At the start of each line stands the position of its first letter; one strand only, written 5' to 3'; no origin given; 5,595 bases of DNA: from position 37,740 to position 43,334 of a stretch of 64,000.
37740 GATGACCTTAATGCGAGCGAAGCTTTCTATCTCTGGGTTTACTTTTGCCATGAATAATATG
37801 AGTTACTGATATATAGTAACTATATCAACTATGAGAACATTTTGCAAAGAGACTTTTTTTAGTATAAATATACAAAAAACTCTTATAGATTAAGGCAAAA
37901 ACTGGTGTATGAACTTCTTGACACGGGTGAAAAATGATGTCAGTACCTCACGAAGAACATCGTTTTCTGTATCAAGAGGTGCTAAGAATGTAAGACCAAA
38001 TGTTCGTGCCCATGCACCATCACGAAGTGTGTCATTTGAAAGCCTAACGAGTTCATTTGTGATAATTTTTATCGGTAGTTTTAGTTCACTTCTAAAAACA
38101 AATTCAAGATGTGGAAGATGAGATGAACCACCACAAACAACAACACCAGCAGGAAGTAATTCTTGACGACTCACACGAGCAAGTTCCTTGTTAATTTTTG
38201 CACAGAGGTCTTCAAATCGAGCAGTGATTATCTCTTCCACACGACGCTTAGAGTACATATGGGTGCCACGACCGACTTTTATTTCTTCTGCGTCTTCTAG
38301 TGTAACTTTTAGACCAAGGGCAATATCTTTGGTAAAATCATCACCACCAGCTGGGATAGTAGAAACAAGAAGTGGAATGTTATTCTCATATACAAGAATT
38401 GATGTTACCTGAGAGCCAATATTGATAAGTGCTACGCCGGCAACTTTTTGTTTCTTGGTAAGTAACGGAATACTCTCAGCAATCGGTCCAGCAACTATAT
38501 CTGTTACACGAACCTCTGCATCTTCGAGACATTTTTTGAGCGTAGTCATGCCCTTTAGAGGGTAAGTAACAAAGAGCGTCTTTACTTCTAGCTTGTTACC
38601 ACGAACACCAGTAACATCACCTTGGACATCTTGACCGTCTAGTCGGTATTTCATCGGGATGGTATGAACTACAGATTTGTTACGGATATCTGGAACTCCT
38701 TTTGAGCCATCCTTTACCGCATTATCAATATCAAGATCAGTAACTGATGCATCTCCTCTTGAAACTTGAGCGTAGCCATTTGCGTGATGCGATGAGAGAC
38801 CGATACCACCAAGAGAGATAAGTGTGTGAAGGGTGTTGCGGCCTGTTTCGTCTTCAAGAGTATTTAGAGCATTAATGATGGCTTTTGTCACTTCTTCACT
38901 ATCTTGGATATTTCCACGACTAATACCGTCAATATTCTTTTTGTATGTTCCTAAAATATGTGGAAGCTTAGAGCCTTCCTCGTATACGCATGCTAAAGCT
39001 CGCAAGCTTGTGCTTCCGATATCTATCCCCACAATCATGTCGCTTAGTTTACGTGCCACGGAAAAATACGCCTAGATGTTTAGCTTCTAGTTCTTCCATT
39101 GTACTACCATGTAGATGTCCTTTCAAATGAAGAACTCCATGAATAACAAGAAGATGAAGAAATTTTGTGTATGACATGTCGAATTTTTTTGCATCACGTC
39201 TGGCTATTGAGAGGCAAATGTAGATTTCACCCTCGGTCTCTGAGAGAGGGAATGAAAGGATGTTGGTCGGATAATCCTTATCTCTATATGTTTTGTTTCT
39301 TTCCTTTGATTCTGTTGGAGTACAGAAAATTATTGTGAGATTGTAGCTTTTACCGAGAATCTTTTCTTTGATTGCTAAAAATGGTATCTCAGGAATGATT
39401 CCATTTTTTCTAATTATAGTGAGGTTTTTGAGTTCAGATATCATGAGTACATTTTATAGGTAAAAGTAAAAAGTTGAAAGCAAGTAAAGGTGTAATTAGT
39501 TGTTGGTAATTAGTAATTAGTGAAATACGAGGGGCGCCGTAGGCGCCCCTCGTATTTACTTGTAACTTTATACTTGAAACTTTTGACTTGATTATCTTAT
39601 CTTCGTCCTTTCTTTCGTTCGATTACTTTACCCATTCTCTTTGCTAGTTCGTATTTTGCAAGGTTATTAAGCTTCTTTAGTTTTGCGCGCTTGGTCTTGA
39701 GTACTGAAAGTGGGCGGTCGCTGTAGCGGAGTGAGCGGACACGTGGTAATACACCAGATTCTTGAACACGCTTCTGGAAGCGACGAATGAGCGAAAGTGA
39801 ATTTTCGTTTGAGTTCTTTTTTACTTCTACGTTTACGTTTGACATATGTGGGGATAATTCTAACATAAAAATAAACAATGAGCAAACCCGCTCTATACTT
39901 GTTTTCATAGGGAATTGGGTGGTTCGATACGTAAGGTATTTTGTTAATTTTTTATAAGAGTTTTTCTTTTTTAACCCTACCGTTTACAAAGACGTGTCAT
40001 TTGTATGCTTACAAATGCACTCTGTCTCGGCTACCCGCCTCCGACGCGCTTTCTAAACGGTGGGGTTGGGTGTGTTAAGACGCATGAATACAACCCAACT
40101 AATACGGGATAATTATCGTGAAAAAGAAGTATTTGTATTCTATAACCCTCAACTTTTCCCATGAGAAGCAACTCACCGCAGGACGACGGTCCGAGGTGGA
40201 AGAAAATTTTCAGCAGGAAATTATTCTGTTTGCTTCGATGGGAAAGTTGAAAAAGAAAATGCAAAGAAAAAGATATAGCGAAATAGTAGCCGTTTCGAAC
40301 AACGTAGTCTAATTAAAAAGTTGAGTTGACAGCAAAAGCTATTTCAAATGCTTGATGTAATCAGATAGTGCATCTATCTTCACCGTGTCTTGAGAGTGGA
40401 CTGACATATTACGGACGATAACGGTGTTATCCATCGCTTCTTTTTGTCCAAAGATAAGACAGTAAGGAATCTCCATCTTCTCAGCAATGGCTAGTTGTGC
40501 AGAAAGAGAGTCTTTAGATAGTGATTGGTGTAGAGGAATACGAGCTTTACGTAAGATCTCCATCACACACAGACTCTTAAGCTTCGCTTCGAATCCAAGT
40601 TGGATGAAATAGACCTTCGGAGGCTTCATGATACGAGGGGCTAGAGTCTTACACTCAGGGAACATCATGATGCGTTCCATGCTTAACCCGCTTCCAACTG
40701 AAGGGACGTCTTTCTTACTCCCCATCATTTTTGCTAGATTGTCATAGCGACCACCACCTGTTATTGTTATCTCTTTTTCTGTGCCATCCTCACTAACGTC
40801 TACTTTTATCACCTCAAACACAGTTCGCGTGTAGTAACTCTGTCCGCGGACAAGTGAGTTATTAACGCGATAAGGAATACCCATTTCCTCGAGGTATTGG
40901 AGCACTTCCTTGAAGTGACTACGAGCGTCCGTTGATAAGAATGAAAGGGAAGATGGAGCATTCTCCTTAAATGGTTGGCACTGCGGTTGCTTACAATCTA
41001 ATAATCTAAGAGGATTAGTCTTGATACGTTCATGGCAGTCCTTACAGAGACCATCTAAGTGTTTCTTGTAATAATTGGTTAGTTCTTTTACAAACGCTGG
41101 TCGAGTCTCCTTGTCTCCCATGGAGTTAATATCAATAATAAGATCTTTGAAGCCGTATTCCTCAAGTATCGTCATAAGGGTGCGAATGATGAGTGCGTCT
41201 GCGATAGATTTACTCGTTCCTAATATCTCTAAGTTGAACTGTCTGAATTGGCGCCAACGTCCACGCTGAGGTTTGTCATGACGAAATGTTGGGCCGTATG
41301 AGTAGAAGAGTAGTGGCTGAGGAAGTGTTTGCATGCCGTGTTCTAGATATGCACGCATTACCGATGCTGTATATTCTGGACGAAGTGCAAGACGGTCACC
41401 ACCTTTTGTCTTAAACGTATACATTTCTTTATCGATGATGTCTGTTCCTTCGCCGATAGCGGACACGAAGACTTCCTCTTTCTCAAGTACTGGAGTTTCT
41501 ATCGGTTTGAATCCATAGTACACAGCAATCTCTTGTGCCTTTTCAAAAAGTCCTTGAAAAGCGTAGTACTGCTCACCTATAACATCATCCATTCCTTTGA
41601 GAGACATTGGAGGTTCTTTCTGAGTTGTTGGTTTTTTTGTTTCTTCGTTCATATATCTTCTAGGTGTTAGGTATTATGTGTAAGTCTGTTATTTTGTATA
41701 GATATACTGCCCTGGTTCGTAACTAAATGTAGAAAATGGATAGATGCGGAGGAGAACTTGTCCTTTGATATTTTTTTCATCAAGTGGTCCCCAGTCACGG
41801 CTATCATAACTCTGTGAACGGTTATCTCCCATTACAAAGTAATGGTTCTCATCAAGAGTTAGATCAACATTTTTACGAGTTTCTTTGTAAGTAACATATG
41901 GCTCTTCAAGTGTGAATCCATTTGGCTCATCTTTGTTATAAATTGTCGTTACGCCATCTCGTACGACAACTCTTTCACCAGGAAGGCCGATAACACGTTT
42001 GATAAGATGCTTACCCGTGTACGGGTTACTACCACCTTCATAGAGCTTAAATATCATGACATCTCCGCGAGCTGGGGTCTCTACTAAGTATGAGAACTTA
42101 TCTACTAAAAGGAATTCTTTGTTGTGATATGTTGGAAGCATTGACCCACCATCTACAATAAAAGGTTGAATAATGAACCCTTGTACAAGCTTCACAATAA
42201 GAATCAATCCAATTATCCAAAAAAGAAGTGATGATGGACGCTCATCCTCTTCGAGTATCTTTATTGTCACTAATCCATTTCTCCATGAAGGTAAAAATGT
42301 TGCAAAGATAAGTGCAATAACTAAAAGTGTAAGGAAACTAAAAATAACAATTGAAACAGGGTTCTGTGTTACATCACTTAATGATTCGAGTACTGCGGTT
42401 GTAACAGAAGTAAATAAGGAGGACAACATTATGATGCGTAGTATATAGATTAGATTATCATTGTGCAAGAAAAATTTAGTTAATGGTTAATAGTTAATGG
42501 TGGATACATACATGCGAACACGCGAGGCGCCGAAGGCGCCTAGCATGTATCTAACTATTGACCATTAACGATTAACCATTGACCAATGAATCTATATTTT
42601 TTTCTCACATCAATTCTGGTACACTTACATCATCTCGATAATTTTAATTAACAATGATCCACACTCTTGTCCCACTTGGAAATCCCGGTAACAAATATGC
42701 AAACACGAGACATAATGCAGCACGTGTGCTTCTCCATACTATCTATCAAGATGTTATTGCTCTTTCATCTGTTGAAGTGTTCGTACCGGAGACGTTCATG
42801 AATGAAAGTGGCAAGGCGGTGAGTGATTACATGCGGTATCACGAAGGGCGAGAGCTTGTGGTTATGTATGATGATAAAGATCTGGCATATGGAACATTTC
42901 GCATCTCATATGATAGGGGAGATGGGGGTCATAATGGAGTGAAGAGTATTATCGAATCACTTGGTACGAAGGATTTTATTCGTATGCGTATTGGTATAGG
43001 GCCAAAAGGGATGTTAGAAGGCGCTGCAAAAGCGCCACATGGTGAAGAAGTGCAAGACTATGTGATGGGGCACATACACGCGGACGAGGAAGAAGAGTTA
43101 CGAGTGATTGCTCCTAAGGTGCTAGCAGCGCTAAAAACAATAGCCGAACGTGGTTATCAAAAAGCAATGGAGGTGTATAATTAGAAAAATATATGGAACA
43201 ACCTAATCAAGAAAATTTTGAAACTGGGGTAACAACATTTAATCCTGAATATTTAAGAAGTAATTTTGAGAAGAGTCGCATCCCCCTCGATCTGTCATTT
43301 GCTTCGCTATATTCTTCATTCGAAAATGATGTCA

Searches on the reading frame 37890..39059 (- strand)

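Call 39: search_protein_families(library=pfam, proteins=[window:37890-39059:-], max_evalue=0.001)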
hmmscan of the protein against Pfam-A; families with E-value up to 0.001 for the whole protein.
window:37890-39059:- (389 aa): 5 families
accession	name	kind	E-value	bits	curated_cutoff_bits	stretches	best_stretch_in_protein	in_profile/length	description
PF14450.12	FtsA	-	4.5e-19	69.5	31.8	1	210-341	1-114/127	Cell division protein FtsA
PF02491.25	SHS2_FTSA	-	2.8e-10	40.8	25.4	1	88-165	4-79/79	SHS2 domain inserted in FTSA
PF11104.14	PilM_2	-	7.8e-09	35.3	27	1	198-333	171-305/340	Type IV pilus assembly protein PilM;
PF25216.1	Volactin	-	1e-05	25.7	35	1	212-349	171-317/321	Volactin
PF06723.19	MreB_Mbl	-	0.0002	20.8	27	0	270-336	238-307/327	MreB/Mbl protein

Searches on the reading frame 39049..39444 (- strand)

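Call 39: search_protein_families(library=pfam, proteins=[window:39049-39444:-], max_evalue=0.001)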
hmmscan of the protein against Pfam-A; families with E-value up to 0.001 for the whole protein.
window:39049-39444:- (131 aa): 1 family
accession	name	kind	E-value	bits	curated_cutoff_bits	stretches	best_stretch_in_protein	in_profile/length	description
PF02130.23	YbeY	-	2.9e-23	82.6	25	1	26-119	20-116/129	Endoribonuclease YbeY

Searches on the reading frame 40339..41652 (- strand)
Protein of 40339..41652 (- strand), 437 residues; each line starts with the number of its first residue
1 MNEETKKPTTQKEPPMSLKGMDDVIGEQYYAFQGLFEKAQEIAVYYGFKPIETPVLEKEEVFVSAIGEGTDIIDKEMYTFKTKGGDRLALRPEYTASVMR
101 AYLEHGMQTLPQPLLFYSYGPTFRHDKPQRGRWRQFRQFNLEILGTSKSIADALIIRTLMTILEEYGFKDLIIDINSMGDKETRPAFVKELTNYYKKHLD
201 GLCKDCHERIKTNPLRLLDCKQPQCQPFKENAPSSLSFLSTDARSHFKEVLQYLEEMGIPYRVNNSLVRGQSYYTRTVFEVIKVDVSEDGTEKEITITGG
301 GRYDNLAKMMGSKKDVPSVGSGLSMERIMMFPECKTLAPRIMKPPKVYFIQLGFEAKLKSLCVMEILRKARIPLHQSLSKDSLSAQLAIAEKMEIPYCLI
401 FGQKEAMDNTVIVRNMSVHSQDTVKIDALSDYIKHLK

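Call 7: search_protein_families(library=pfam, proteins=[window:40339-41652:-], max_evalue=0.001)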
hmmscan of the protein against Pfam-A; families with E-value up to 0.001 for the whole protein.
window:40339-41652:- (437 aa): 4 families
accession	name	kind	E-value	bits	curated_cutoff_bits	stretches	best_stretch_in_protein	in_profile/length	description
PF13393.11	tRNA-synt_His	-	5.1e-30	105.2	25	1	20-328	1-308/308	Histidyl-tRNA synthetase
PF00587.30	tRNA-synt_2b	-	7.1e-13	49.4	29.3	1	78-329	1-172/179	tRNA synthetase class II core domain (G, H, P, S and T)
PF03129.25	HGTP_anticodon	-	5.5e-12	46.1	21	1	347-435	2-93/94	Anticodon binding domain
PF01409.25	tRNA-synt_2d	-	7e-06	26.1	19.8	0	35-155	22-144/246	tRNA synthetases class II core domain (F)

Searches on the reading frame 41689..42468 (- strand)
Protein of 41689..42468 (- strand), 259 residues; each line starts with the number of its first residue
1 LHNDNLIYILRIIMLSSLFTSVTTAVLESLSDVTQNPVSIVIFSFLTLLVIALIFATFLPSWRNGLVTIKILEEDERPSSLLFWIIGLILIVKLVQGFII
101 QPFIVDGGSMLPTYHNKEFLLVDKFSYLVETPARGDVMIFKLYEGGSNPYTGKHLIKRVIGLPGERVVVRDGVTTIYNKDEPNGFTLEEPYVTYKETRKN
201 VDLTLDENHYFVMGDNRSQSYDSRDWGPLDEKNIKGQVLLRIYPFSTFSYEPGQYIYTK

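Call 39: search_protein_families(library=pfam, proteins=[window:41689-42468:-], max_evalue=0.001)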
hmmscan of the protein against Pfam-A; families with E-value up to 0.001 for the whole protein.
window:41689-42468:- (259 aa): 1 family
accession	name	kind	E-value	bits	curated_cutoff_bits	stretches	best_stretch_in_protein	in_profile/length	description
PF10502.14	Peptidase_S26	-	4.6e-38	131.3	22.9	1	83-242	6-167/168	Signal peptidase, peptidase S26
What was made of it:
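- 41689..42468 (-): Signal peptidase I. It is the candidate enzyme for the A-x-A|Q leader cleavages. This link is an inference, and the gene is not part of the cluster. Peptidase_S26 at 131 bits (call 39).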

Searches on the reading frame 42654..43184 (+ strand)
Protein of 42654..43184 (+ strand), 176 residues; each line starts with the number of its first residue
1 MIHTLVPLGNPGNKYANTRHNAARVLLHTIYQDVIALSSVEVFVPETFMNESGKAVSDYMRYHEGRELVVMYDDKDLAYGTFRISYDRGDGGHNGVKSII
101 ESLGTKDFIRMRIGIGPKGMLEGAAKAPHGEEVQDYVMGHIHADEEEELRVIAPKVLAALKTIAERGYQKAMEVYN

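Call 39: search_protein_families(library=pfam, proteins=[window:42654-43184:+], max_evalue=0.001)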
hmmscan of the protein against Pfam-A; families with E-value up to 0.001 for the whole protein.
window:42654-43184:+ (176 aa): 1 family
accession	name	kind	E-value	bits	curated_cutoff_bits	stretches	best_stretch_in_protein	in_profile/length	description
PF01195.25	Pept_tRNA_hydro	-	1.8e-41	142.5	27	1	5-176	2-183/183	Peptidyl-tRNA hydrolase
